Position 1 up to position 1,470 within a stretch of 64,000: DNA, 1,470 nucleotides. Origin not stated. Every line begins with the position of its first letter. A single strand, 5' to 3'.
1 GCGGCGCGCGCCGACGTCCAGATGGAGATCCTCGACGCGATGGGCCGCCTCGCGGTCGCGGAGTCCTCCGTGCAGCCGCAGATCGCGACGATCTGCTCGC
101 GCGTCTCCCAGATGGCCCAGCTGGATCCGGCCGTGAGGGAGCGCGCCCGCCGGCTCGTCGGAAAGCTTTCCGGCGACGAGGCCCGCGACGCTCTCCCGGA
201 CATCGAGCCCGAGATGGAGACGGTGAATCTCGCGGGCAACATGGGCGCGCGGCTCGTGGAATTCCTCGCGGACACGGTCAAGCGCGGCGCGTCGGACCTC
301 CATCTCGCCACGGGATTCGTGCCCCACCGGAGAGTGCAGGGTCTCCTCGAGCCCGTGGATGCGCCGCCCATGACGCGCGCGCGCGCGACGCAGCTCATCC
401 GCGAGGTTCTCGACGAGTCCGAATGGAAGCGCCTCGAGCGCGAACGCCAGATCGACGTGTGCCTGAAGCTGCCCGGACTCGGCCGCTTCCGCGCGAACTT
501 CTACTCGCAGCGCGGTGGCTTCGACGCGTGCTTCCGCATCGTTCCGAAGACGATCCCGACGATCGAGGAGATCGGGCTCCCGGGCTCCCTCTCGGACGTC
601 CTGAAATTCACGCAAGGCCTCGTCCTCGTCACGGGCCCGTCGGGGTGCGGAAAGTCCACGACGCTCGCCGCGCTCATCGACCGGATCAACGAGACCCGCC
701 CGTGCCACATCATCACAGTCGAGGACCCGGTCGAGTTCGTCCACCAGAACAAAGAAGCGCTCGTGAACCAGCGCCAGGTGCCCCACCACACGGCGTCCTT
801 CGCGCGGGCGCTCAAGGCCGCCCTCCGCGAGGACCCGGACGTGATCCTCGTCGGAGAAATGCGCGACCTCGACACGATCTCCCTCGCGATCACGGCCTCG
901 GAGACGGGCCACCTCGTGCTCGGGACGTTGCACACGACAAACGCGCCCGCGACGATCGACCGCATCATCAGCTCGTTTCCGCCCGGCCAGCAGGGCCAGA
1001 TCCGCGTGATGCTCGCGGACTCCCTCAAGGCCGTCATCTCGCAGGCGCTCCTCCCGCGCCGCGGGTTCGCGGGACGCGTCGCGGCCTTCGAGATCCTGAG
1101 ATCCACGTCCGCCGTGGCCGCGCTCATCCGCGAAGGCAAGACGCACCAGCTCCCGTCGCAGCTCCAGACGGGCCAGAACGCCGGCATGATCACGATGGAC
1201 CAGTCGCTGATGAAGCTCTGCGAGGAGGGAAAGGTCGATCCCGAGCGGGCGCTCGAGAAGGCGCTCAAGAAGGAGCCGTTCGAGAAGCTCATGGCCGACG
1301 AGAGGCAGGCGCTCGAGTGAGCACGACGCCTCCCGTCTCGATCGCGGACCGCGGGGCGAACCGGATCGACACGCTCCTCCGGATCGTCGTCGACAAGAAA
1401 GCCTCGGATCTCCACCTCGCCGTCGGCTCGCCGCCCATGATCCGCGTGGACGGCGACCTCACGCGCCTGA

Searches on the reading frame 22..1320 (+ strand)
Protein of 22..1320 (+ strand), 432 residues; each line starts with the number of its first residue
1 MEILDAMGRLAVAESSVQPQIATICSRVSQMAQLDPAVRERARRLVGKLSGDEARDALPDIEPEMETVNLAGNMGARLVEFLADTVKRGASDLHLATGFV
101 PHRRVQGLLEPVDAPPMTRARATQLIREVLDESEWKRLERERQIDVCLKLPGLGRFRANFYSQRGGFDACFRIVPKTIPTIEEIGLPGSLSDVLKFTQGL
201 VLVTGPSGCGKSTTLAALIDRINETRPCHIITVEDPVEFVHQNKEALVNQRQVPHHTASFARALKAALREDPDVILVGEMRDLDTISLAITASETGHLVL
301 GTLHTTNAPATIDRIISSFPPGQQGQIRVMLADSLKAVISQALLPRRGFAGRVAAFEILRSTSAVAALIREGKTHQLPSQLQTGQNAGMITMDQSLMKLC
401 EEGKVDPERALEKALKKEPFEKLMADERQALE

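Call 51: search_protein_families(library=pfam, proteins=[window:22-1320:+], max_evalue=0.00001)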
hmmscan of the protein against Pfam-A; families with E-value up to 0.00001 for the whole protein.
window:22-1320:+ (432 aa): 3 families
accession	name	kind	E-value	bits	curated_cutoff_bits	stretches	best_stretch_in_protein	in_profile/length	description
PF00437.27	T2SSE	-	9.8e-45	153.2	24.9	1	81-346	15-280/370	Type II/IV secretion system protein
PF13401.12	AAA_22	-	7.9e-07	29.9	27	1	196-283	3-96/130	AAA domain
PF13191.12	AAA_16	-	8.2e-06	26.9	32.6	0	193-233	19-56/167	AAA ATPase domain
